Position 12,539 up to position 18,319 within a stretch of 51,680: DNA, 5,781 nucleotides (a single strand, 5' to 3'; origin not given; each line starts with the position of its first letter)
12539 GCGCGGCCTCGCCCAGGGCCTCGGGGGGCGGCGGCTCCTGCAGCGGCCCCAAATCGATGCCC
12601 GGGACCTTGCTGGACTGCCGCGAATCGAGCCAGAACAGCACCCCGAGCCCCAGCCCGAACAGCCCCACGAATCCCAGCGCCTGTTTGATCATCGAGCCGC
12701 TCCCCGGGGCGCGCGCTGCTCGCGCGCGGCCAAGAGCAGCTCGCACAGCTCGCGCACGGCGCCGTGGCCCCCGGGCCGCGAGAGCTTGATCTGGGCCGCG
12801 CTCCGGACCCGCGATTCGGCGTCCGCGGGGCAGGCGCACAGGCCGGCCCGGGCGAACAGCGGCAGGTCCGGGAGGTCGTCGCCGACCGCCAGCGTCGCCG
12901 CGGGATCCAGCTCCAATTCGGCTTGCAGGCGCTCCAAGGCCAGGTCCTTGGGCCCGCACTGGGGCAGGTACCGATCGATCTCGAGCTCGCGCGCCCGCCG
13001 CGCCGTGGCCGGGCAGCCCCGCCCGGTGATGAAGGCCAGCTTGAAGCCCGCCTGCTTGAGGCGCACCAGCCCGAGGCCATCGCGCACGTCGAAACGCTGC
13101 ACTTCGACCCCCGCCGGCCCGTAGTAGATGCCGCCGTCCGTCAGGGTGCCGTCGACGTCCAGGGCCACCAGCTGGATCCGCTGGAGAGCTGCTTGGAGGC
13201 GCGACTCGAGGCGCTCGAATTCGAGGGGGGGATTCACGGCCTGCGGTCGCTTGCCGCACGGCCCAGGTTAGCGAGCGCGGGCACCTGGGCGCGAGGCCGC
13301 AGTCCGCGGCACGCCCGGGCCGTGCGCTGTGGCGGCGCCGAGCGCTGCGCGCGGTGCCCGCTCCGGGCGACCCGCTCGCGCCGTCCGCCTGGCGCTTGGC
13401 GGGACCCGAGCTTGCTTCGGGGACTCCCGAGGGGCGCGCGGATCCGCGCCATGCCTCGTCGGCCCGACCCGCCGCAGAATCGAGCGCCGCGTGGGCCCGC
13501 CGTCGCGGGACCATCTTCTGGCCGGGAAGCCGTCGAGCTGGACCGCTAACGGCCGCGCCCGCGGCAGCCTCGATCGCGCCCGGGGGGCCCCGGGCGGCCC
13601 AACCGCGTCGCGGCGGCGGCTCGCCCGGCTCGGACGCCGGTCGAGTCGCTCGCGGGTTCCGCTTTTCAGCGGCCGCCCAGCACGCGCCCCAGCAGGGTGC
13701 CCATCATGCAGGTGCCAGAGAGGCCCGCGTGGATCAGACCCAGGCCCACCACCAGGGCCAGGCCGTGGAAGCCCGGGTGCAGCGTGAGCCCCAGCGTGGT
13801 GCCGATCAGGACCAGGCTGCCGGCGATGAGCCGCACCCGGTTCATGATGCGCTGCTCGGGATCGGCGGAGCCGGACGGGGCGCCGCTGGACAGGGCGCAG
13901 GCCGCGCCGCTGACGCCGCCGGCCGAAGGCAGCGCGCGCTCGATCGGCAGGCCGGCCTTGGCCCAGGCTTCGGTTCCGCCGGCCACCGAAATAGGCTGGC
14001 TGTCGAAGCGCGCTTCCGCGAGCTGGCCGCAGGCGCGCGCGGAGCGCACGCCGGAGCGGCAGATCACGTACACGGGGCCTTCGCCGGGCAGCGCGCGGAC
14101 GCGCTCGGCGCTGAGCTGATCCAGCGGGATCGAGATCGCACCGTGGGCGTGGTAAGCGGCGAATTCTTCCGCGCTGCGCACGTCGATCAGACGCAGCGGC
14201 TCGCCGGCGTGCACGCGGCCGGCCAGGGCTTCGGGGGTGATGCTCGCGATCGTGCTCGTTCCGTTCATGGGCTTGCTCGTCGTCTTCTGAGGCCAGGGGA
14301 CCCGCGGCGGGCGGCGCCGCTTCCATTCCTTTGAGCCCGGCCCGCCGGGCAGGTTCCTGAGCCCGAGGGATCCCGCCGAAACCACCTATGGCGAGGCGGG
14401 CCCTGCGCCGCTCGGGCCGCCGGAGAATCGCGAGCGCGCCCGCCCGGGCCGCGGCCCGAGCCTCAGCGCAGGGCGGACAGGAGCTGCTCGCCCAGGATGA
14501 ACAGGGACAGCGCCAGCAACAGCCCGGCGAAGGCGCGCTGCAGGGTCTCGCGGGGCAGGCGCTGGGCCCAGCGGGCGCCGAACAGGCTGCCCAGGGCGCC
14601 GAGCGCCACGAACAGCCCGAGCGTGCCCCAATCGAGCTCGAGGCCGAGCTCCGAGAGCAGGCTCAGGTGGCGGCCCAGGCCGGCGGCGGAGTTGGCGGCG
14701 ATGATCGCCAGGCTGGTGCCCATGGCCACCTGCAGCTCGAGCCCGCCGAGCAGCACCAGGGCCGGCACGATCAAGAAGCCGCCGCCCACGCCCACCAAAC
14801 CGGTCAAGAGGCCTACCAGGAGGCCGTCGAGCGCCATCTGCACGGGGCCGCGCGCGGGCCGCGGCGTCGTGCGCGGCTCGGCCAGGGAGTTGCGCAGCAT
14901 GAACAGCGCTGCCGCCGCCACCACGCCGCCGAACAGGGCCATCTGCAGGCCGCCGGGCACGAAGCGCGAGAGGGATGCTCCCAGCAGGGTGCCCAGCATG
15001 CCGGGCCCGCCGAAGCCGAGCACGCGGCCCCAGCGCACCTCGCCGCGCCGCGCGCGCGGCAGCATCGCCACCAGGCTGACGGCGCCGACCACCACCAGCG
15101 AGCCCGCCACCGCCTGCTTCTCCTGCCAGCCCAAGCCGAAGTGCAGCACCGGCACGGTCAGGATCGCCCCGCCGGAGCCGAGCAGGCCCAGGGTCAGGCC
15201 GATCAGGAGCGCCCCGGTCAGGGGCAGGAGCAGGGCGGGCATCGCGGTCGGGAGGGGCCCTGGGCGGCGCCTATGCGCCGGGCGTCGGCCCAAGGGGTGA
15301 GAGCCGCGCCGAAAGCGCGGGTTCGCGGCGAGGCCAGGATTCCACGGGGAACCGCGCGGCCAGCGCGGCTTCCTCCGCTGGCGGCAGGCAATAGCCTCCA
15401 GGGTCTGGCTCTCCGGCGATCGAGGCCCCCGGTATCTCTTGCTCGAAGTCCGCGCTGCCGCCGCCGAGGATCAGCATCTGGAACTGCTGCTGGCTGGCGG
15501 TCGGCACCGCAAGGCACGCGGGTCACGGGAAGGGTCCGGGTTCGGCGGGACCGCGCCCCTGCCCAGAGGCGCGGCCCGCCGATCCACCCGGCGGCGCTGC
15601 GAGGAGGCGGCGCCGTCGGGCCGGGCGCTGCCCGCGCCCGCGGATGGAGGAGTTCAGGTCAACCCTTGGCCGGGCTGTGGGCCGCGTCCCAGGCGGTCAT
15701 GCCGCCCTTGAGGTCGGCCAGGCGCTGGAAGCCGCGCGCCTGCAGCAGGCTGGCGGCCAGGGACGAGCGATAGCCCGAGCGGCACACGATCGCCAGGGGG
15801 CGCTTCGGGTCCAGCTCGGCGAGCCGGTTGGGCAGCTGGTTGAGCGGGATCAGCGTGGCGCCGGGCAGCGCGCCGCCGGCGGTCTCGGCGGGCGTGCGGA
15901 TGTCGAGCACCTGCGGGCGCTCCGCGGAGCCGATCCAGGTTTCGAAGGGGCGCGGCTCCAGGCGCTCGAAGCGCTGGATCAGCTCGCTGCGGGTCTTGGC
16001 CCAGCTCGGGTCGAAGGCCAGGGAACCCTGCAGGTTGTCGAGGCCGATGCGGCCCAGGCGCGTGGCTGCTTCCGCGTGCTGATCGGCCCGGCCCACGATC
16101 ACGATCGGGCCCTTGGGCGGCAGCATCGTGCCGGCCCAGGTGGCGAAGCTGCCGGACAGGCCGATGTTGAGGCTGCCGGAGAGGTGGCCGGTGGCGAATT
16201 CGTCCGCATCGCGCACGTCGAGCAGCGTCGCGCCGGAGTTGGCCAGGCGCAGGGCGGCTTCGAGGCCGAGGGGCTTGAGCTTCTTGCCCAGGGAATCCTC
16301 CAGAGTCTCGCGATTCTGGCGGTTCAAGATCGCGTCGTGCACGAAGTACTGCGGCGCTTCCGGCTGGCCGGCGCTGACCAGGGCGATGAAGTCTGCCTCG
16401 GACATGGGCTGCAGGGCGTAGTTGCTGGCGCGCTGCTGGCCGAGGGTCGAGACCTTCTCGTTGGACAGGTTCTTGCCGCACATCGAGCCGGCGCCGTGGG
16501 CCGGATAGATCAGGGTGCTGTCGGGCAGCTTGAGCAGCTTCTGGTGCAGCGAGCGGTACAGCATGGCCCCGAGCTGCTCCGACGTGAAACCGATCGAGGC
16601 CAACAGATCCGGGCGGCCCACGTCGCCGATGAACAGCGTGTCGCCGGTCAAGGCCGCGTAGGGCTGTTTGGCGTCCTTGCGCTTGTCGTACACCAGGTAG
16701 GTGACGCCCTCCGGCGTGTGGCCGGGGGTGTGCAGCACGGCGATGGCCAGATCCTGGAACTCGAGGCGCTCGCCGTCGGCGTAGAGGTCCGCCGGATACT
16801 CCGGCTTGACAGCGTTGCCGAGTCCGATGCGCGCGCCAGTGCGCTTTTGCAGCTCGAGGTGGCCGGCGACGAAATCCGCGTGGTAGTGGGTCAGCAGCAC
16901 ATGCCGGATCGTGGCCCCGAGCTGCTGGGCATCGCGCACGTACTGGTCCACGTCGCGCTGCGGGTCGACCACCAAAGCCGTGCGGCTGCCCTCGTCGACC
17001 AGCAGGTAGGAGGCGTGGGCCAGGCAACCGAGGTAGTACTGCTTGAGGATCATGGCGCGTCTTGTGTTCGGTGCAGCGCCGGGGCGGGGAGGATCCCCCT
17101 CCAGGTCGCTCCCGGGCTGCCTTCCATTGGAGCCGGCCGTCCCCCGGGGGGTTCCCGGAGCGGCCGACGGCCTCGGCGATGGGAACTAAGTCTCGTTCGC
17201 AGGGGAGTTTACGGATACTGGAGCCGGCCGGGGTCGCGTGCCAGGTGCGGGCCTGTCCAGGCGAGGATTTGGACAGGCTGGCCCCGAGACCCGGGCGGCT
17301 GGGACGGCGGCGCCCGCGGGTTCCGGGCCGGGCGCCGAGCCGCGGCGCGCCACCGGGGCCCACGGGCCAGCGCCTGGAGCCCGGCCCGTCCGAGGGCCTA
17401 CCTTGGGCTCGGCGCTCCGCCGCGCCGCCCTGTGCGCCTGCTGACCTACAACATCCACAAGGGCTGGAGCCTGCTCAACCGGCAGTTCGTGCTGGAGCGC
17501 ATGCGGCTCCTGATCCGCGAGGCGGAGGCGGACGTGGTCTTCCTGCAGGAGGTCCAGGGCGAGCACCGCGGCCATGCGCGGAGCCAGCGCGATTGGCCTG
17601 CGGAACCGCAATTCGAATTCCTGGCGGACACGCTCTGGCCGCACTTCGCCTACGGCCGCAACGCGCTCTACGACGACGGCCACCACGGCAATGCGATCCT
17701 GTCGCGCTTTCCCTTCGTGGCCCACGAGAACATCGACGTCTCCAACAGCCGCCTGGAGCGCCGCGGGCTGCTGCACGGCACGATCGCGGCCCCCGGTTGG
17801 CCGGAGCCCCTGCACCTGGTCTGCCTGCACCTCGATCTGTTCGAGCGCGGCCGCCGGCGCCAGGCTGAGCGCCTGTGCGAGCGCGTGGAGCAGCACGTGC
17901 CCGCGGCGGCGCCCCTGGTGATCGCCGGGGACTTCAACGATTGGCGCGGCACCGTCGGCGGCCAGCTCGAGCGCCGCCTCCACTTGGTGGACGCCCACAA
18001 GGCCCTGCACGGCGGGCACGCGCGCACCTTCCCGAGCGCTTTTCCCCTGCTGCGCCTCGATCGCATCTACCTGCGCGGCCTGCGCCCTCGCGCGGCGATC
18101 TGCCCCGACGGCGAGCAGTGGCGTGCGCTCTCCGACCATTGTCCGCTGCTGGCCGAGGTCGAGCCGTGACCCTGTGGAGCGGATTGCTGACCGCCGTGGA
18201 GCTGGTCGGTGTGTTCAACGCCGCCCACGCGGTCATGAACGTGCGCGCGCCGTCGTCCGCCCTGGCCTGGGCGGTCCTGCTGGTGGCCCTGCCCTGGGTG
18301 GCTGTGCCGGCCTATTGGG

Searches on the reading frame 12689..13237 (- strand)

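Call 63: search_protein_families(library=pfam, proteins=[window:12689-13237:-], max_evalue=0.001)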
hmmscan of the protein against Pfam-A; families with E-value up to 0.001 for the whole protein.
window:12689-13237:- (182 aa): 2 families
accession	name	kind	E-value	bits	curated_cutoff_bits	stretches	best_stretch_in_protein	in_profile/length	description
PF00702.32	Hydrolase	-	2.1e-09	38.5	26.4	1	59-132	109-191/191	haloacid dehalogenase-like hydrolase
PF08282.18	Hydrolase_3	-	6.2e-09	36.4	20.9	1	97-149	188-240/255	haloacid dehalogenase-like hydrolase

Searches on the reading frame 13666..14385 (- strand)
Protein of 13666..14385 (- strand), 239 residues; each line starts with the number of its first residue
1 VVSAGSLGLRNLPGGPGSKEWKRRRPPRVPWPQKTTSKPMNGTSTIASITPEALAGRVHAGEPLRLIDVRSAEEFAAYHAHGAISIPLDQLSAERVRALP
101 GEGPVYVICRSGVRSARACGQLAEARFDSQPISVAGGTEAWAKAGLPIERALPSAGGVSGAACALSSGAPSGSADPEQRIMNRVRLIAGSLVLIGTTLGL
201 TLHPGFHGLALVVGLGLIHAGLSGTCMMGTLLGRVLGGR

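Call 63: search_protein_families(library=pfam, proteins=[window:13666-14385:-], max_evalue=0.001)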
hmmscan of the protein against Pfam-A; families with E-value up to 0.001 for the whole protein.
window:13666-14385:- (239 aa): 2 families
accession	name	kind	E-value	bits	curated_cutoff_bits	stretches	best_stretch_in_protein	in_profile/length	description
PF00581.25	Rhodanese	-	1.5e-12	48.3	22.2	1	50-143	1-101/102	Rhodanese-like domain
PF11127.14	YgaP-like_TM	-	0.0004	20.9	25.3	1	184-234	12-60/66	Inner membrane protein YgaP-like, transmembrane domain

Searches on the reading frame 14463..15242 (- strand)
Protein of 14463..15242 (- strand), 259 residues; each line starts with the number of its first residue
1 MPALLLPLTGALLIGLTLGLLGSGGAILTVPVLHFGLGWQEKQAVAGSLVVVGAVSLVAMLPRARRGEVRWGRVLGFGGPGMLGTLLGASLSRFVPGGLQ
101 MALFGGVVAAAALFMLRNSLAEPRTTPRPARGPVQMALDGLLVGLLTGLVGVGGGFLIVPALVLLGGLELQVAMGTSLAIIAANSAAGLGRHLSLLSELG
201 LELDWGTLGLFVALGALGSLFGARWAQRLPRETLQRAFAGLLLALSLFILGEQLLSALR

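Call 64: search_protein_families(library=pfam, proteins=[window:14463-15242:-], max_evalue=0.001)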
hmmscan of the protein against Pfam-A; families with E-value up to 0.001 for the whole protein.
window:14463-15242:- (259 aa): 1 family
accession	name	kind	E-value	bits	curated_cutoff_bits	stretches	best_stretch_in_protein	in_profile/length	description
PF01925.25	TauE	-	1.5e-45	156.2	32.6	1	10-248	4-236/237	Sulfite exporter TauE/SafE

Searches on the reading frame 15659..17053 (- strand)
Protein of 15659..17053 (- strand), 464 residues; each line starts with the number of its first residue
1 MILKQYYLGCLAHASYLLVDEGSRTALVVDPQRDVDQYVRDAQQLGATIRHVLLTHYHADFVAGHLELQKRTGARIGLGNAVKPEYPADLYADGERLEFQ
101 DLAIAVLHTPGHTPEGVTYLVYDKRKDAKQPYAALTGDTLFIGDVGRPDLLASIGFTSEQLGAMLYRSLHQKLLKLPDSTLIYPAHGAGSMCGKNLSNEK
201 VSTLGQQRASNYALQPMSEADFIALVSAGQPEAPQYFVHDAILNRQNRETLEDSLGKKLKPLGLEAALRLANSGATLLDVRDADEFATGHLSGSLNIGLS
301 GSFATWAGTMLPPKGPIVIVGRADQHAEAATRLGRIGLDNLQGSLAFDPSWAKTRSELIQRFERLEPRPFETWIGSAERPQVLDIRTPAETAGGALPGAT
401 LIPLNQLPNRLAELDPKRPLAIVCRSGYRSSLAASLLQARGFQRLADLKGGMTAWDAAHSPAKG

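Call 64: search_protein_families(library=pfam, proteins=[window:15659-17053:-], max_evalue=0.001)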
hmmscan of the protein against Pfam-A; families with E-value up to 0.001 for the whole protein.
window:15659-17053:- (464 aa): 2 families
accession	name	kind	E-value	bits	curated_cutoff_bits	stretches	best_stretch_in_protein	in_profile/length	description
PF00581.25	Rhodanese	-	1.5e-24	86.8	22.2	2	378-457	12-101/102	Rhodanese-like domain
PF00753.33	Lactamase_B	-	1.2e-11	45.3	22.7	1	9-186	2-196/196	Metallo-beta-lactamase superfamily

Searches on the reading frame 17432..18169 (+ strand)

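Call 64: search_protein_families(library=pfam, proteins=[window:17432-18169:+], max_evalue=0.001)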
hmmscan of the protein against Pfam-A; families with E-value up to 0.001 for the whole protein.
window:17432-18169:+ (245 aa): 1 family
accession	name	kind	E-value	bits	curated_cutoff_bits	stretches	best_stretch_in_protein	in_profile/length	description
PF03372.29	Exo_endo_phos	-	3.2e-19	70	24.5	1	4-236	1-225/225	Endonuclease/Exonuclease/phosphatase family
